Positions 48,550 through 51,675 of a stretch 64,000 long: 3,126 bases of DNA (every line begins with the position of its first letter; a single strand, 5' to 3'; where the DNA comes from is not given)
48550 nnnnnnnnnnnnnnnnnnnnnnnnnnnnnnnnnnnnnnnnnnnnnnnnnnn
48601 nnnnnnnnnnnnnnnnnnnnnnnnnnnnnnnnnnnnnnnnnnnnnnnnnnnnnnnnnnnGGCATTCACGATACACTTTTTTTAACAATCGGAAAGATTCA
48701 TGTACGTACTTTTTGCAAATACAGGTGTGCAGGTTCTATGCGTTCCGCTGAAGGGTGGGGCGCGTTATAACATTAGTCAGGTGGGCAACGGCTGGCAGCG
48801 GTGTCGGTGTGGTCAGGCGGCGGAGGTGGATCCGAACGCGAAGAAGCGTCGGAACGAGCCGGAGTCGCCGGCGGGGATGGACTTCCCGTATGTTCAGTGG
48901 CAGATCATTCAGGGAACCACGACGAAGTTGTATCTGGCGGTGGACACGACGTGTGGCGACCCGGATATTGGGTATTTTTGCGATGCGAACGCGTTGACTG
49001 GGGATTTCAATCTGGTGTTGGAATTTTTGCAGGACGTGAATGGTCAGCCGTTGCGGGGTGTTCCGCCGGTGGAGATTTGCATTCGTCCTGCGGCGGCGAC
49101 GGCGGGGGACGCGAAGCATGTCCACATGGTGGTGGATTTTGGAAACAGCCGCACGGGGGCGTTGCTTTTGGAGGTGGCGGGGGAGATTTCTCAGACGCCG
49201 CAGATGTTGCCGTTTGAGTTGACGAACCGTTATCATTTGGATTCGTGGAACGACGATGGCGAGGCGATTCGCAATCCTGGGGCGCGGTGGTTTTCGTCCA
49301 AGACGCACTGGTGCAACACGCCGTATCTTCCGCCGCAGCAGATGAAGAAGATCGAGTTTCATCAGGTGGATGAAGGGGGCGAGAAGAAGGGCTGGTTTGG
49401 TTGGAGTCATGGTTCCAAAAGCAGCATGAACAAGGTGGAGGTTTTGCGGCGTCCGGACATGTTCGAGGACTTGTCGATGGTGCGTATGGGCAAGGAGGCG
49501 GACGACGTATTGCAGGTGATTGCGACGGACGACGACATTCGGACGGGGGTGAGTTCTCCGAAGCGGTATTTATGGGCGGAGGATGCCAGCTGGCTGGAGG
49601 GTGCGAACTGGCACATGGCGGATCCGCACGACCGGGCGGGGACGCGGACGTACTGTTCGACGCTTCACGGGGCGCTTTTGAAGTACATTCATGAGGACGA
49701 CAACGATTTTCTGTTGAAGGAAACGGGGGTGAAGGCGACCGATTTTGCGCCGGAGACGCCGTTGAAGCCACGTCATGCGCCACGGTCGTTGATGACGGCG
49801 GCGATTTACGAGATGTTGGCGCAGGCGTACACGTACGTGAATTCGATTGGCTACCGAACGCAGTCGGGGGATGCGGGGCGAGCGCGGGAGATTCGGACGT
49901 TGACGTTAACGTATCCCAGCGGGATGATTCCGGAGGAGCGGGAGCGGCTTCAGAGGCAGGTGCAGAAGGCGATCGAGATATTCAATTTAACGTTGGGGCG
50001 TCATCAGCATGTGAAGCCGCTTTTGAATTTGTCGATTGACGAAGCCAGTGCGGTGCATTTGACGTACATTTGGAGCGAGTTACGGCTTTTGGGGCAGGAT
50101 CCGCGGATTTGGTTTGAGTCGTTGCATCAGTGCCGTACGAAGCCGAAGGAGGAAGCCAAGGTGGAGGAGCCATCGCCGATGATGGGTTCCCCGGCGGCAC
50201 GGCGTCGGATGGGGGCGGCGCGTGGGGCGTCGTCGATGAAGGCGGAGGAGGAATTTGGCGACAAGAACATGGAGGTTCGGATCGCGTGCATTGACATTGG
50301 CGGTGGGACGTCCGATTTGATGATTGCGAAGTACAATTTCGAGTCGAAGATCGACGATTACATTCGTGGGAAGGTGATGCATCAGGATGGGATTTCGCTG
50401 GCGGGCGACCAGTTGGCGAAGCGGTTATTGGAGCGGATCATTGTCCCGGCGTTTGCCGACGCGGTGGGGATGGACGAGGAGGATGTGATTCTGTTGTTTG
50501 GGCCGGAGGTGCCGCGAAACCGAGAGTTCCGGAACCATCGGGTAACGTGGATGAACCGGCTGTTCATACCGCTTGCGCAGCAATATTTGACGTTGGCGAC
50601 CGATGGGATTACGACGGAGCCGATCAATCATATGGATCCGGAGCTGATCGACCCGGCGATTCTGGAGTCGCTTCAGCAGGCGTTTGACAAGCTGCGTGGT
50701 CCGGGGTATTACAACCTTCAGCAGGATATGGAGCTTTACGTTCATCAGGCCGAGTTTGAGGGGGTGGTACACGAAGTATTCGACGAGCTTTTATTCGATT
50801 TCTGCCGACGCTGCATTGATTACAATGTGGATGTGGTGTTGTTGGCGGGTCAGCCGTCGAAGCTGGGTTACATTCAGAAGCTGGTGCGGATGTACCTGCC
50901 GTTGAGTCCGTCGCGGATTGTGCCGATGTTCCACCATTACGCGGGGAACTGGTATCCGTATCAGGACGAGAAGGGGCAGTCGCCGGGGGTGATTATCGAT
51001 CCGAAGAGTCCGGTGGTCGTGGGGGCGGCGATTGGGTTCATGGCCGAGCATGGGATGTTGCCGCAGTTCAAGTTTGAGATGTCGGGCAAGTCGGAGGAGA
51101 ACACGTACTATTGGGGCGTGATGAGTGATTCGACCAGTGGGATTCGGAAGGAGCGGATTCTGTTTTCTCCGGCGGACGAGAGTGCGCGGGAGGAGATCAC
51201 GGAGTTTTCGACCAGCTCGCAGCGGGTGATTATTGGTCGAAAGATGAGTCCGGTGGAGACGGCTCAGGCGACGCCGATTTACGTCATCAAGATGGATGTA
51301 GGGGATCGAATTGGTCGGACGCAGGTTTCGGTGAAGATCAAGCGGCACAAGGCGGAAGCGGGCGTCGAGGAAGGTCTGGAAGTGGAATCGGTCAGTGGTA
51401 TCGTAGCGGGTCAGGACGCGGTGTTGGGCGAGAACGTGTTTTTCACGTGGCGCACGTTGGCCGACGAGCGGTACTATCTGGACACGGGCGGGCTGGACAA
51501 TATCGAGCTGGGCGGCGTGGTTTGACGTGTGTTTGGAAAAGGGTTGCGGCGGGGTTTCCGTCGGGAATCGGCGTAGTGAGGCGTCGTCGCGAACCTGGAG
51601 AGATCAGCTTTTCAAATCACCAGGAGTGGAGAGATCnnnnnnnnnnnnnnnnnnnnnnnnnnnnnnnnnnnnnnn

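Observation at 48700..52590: Non-canonical Hsp70-fold ATPase paired with a dedicated GrpE-like gene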

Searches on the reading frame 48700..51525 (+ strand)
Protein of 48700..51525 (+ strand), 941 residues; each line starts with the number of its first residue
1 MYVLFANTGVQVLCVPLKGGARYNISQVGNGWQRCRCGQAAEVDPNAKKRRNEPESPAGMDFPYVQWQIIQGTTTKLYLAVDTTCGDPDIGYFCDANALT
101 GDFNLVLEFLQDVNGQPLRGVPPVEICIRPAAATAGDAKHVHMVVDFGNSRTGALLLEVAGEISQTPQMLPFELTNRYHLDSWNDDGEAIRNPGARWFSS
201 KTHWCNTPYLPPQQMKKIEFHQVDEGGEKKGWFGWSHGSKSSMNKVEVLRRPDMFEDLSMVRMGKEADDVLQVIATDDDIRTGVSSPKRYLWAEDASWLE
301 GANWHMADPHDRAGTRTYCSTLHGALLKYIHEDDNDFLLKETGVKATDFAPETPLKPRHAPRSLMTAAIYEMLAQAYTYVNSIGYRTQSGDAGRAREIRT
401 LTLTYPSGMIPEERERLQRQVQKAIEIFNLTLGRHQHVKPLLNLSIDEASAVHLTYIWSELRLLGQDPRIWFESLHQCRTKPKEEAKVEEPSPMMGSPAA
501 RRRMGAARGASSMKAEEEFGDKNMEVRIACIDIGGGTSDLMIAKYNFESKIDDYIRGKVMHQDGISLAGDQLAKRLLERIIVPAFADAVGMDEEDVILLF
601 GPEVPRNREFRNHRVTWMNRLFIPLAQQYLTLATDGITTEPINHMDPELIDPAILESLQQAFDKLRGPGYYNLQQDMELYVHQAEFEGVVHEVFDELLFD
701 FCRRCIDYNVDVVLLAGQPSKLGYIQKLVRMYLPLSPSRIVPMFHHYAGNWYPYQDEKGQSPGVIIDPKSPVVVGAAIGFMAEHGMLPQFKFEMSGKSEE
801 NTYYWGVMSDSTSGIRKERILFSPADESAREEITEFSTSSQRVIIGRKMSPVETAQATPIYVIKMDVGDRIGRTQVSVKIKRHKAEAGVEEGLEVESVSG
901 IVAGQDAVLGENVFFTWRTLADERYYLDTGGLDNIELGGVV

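Call 3: search_protein_families(library=pfam, proteins=[window:48700-51525:+], max_evalue=0.1)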
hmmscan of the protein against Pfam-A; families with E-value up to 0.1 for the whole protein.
window:48700-51525:+ (941 aa): 1 family
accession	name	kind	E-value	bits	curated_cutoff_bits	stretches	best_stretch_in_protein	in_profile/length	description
PF07520.16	SrfB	-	1.9e-84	284.8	27.1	2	515-931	549-990/992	Virulence factor SrfB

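Call 4: search_protein_families(library=padloc, proteins=[window:48700-51525:+], max_evalue=0.1)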
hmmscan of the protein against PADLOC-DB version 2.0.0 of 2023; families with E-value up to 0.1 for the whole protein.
window:48700-51525:+ (941 aa): 1 family
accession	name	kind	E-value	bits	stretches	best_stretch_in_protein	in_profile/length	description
PDLC04731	PDC-M61B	-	0.0038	14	1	523-582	345-405/588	-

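Call 8: search_solved_structures(query=window:48700-51525:+, max_evalue=10, show_alignments=2)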
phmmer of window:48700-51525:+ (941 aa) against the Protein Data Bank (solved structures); distinct sequences matched with E-value up to 10: 1.
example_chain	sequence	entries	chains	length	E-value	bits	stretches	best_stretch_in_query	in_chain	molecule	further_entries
4fqg_A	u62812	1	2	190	0.25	12.2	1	404-479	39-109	Transcription elongation regulator 1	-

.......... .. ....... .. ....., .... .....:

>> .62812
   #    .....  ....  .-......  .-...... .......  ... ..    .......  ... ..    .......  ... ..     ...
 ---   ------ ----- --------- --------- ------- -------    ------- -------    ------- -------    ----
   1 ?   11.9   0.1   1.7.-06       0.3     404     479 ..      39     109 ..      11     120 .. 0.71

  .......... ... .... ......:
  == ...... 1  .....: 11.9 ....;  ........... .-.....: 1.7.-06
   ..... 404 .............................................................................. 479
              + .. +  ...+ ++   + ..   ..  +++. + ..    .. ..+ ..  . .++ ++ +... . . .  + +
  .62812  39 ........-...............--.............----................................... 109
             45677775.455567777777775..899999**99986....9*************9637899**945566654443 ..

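Call 10: search_protein_families(library=ncbifam, proteins=[window:48700-51525:+], max_evalue=0.1)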
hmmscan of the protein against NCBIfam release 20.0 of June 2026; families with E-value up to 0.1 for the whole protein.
window:48700-51525:+ (941 aa): 0 families

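Call 19: find_homologous_proteins(query=window:48700-51525:+)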
Query window:48700-51525:+ (941 aa): 381 proteins with E <= 0.001 among 8000 candidates; the best 120 are listed.
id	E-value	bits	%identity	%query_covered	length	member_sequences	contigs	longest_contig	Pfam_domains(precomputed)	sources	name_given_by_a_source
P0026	0.0e+0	2205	100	100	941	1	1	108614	PF07520.17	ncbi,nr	ncbi:MAG: virulence factor SrfB [Planctomycetia bacterium]|nr:virulence factor SrfB [Planctomycetia 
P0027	0.0e+0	1961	89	100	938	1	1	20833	PF07520.17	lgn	-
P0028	0.0e+0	1938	88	100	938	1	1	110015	PF07520.17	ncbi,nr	ncbi:MAG: virulence factor SrfB [Planctomycetia bacterium]|nr:virulence factor SrfB [Planctomycetia 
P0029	0.0e+0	1877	84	100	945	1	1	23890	PF07520.17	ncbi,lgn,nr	ncbi:MAG: virulence factor SrfB [Planctomycetia bacterium]|nr:virulence factor SrfB [Planctomycetia 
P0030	0.0e+0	1842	82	100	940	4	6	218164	PF07520.17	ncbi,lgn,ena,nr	ncbi:MAG: virulence factor SrfB [Thermoguttaceae bacterium]|nr:virulence factor SrfB [Thermoguttacea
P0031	0.0e+0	1832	82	100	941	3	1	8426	PF07520.17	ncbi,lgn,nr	ncbi:MAG: virulence factor SrfB [Planctomycetia bacterium]|nr:virulence factor SrfB [Planctomycetia 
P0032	0.0e+0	1821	82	100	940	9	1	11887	PF07520.17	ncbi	-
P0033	0.0e+0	1820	82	100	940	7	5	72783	PF07520.17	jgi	-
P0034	0.0e+0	1808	82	100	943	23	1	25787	PF07520.17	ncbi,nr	ncbi:MAG: virulence factor SrfB [Thermoguttaceae bacterium]|nr:virulence factor SrfB [Thermoguttacea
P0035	0.0e+0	1762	79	100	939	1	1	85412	PF07520.17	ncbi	-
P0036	0.0e+0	1761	79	100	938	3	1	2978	PF07520.17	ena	-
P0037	0.0e+0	1716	78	100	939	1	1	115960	PF07520.17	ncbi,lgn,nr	ncbi:MAG: virulence factor SrfB [Planctomycetia bacterium]|nr:virulence factor SrfB [Planctomycetia 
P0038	0.0e+0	1700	76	100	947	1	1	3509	PF07520.17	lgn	-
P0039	0.0e+0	1546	70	100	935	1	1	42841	PF07520.17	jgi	jgi:hypothetical protein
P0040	0.0e+0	1544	69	100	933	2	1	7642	PF07520.17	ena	-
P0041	0.0e+0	1528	69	100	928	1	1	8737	PF07520.17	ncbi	-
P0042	0.0e+0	1524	68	100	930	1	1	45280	PF07520.17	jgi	-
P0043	0.0e+0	1519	69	100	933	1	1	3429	PF07520.17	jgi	jgi:hypothetical protein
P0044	0.0e+0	1518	69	100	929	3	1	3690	PF07520.17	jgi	-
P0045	0.0e+0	1518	69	99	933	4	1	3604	PF07520.17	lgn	-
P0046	0.0e+0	1518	68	100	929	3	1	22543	PF07520.17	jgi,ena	-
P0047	0.0e+0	1518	69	100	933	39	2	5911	PF07520.17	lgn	-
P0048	0.0e+0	1514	68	100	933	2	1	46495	PF07520.17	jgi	-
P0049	0.0e+0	1513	68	100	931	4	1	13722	PF07520.17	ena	-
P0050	0.0e+0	1512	68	100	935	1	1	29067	PF07520.17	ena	-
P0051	0.0e+0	1510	68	100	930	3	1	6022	PF07520.17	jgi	-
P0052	0.0e+0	1509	68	100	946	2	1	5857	PF07520.17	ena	-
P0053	0.0e+0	1505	69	100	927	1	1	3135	PF07520.17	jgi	-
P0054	0.0e+0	1504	68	100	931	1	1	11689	PF07520.17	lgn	-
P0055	0.0e+0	1503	69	99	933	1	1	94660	PF07520.17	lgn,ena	-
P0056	0.0e+0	1503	67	100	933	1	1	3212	PF07520.17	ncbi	-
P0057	0.0e+0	1502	68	100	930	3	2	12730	PF07520.17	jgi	-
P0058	0.0e+0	1501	68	100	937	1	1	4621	PF07520.17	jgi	jgi:hypothetical protein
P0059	0.0e+0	1500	69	100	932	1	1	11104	PF07520.17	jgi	jgi:hypothetical protein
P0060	0.0e+0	1499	69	100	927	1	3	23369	PF07520.17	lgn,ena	-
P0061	0.0e+0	1499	68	100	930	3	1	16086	PF07520.17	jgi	-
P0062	0.0e+0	1499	67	100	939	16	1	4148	PF07520.17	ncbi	-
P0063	0.0e+0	1499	68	100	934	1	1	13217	PF07520.17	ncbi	-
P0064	0.0e+0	1498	68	100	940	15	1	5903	PF07520.17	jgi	jgi:hypothetical protein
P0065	0.0e+0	1498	68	100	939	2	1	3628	PF07520.17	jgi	-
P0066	0.0e+0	1497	68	100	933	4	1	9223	PF07520.17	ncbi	-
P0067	0.0e+0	1497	68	100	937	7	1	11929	PF07520.17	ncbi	ncbi:MAG: virulence factor SrfB [Planctomycetota bacterium]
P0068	0.0e+0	1496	67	100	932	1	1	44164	PF07520.17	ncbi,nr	ncbi:MAG: virulence factor SrfB [Pirellulales bacterium]|nr:virulence factor SrfB [Pirellulales bact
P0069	0.0e+0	1495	68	100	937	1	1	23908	PF07520.17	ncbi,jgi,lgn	-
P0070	0.0e+0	1495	68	100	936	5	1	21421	PF07520.17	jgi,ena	-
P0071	0.0e+0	1495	68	100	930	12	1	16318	PF07520.17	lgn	-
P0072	0.0e+0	1494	68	100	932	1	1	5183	PF07520.17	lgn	-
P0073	0.0e+0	1492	67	100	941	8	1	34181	PF07520.17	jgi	-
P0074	0.0e+0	1492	68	100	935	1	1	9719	PF07520.17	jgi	jgi:hypothetical protein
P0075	0.0e+0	1492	67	100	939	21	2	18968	PF07520.17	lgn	-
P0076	0.0e+0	1491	67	100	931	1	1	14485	PF07520.17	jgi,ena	-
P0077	0.0e+0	1491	68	98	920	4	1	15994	PF07520.17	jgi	jgi:hypothetical protein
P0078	0.0e+0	1489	67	100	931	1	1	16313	PF07520.17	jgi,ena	-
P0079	0.0e+0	1489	68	100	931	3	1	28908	PF07520.17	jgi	-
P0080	0.0e+0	1489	68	100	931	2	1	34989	PF07520.17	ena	-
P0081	0.0e+0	1488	69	100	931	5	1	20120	PF07520.17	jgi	-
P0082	0.0e+0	1487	67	100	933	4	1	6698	PF07520.17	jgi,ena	-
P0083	0.0e+0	1486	67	100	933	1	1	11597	PF07520.17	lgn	-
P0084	0.0e+0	1486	68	100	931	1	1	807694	PF07520.17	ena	-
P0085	0.0e+0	1484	67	100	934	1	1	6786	PF07520.17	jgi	jgi:hypothetical protein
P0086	0.0e+0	1484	67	100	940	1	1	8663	PF07520.17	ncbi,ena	-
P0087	0.0e+0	1483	68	100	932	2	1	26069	PF07520.17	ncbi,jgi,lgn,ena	jgi:hypothetical protein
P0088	0.0e+0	1483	67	100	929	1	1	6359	PF07520.17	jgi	-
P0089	0.0e+0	1483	67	100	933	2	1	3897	PF07520.17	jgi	-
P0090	0.0e+0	1483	67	99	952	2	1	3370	PF07520.17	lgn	-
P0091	0.0e+0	1483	68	100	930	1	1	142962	PF07520.17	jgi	jgi:hypothetical protein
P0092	0.0e+0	1483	67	100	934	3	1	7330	PF07520.17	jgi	-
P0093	0.0e+0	1483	67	100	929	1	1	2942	PF07520.17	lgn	-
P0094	0.0e+0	1481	67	100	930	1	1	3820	PF07520.17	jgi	-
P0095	0.0e+0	1480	68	100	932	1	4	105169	PF07520.17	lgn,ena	-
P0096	0.0e+0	1480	67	100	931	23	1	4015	PF07520.17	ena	-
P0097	0.0e+0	1480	67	100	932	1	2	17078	PF07520.17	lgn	-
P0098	0.0e+0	1478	67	100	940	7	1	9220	PF07520.17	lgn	-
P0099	0.0e+0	1478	68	100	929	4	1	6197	PF07520.17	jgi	jgi:hypothetical protein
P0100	0.0e+0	1478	66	100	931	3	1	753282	PF07520.17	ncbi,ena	-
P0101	0.0e+0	1476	68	100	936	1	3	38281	PF07520.17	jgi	-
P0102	0.0e+0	1473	66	100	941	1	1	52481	PF07520.17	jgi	jgi:hypothetical protein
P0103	0.0e+0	1472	68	100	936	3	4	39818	PF07520.17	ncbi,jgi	-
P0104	0.0e+0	1472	67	100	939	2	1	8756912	PF07520.17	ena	-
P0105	0.0e+0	1472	67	100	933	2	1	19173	PF07520.17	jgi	-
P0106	0.0e+0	1472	67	100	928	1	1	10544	PF07520.17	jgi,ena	-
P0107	0.0e+0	1471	68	100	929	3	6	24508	PF07520.17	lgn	-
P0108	0.0e+0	1469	66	100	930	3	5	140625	PF07520.17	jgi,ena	-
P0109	0.0e+0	1469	66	100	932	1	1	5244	PF07520.17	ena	-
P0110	0.0e+0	1465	67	100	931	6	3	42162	PF07520.17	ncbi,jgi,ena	jgi:hypothetical protein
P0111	0.0e+0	1464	67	100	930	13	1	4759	PF07520.17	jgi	jgi:hypothetical protein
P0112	0.0e+0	1464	66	100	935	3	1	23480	PF07520.17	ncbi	-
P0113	0.0e+0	1464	66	100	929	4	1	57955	PF07520.17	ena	-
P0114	0.0e+0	1464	68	100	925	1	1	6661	PF07520.17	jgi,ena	-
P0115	0.0e+0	1463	66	100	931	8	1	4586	PF07520.17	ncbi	-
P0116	0.0e+0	1461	67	100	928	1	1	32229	PF07520.17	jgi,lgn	jgi:hypothetical protein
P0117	0.0e+0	1461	66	100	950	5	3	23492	PF07520.17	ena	-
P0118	0.0e+0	1461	67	100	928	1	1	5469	PF07520.17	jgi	jgi:hypothetical protein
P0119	0.0e+0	1461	66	100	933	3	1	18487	PF07520.17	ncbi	-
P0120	0.0e+0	1461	66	100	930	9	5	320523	PF07520.17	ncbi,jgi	ncbi:MAG: virulence factor SrfB [Thermoguttaceae bacterium]|jgi:hypothetical protein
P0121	0.0e+0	1461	67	100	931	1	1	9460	PF07520.17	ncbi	-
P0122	0.0e+0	1458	66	100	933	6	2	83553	PF07520.17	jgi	jgi:hypothetical protein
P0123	0.0e+0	1457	66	100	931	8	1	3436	PF07520.17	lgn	-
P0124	0.0e+0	1456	66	98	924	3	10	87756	PF07520.17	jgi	-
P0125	0.0e+0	1456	66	100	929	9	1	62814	PF07520.17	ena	-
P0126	0.0e+0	1455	67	100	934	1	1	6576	PF07520.17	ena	-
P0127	0.0e+0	1454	66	100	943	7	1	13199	PF07520.17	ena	-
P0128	0.0e+0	1453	67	100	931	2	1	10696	PF07520.17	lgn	-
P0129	0.0e+0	1453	65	100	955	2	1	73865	PF07520.17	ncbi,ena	-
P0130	0.0e+0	1453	66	100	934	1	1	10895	PF07520.17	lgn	-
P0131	0.0e+0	1453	66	98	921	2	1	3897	PF07520.17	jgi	jgi:hypothetical protein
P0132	0.0e+0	1452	66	100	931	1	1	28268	PF07520.17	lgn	-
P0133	0.0e+0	1450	66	100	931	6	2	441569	PF07520.17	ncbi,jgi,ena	ncbi:MAG: virulence factor SrfB [Thermoguttaceae bacterium]|jgi:hypothetical protein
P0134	0.0e+0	1448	66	100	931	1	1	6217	PF07520.17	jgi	jgi:hypothetical protein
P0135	0.0e+0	1448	67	97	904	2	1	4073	PF07520.17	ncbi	ncbi:MAG: virulence factor SrfB, partial [Planctomycetota bacterium]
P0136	0.0e+0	1448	66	100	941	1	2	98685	PF07520.17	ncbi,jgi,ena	-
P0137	0.0e+0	1447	66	98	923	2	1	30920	PF07520.17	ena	-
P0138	0.0e+0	1445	65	100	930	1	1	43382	PF07520.17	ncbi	-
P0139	0.0e+0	1444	66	100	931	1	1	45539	PF07520.17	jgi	jgi:hypothetical protein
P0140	0.0e+0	1443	66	100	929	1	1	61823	PF07520.17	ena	-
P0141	0.0e+0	1441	66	100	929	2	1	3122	PF07520.17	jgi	jgi:hypothetical protein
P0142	0.0e+0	1435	65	100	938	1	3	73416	PF07520.17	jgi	jgi:hypothetical protein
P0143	0.0e+0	1427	66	98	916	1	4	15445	PF07520.17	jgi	jgi:hypothetical protein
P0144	0.0e+0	1427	66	98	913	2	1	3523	PF07520.17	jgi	-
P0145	0.0e+0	1417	65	100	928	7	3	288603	PF07520.17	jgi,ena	jgi:hypothetical protein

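Call 22: search_solved_structures(query=A2, max_evalue=10, show_alignments=3)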
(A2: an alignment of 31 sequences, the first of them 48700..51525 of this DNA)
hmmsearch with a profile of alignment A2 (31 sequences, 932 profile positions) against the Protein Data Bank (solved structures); distinct sequences matched with E-value up to 10: 0.

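Call 38: search_dna_similar(query=window:48700-51525:+, collection=plasmids, mode=protein, max_rows=15)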
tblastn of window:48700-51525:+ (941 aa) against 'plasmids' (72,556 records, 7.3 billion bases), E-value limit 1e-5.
Records with a match: 144; places in all: 144; records where one place covers at least 80% of the query: 8.
Best place of each record, by identity: <60% 144.
By first word of the organism name: Klebsiella 114; Rahnella 12; Cereibacter 3; Mesorhizobium 2; Hyphomicrobiales 1; Leclercia 1; Salmonella 1; Ewingella 1; Lelliottia 1; Enterobacter 1; and 7 more.
By predicted mobility (MOB-suite, as given by PLSDB): non-mobilizable 127; conjugative 12; mobilizable 5.
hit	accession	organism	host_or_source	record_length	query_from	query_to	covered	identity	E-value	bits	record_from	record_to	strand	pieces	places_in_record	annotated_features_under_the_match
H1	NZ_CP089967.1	Cereibacter azotoformans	Owen's River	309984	141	861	77%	26.0%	2e-41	173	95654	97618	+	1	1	virulence factor SrfB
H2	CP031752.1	Cereibacter sphaeroides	cell culture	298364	141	861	77%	25.8%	7e-41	171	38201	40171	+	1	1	virulence factor SrfB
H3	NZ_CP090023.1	Cereibacter azotoformans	cell culture,Aquaculture sediment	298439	141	861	77%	25.8%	7e-41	171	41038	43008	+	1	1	virulence factor SrfB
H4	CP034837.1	Rahnella aquatilis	Food spoilage microflora,food/cold ...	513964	120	879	81%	24.3%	3e-34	150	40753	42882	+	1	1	virulence factor SrfB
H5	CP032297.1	Rahnella aquatilis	Sakura tree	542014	120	879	81%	24.3%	3e-34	150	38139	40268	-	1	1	virulence factor SrfB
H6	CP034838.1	Rahnella aquatilis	Food spoilage microflora,food/cold ...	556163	120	879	81%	24.3%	3e-34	150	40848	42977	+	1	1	virulence factor SrfB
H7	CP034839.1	Rahnella aquatilis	Food spoilage microflora,food/cold ...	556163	120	879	81%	24.3%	3e-34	150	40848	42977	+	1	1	virulence factor SrfB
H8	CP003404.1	Rahnella aquatilis HX2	-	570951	120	879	81%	24.3%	3e-34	150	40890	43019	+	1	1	virulence protein SrfB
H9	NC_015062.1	Rahnella aceris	-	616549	120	879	81%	24.3%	3e-34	150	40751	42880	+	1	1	virulence factor SrfB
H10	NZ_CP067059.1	Rahnella aceris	-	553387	120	879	81%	24.3%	3e-34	150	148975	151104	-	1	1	virulence factor SrfB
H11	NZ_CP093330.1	Rahnella aceris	whole organism,grassland soil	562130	120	879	81%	24.3%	5e-34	149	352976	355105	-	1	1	virulence factor SrfB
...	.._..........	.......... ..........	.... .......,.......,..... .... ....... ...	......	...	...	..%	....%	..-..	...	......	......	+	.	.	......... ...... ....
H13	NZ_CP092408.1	Klebsiella quasipneumoniae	Bovine,assembly,Mastitis-milk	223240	141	865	77%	25.0%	2e-35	154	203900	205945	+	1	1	virulence factor SrfB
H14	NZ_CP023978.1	Klebsiella variicola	Homo sapiens,sputum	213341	141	865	77%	25.0%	2e-35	154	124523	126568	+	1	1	none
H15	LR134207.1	Klebsiella pneumoniae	sputum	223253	141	865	77%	25.0%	3e-35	153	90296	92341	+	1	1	virulence protein SrfB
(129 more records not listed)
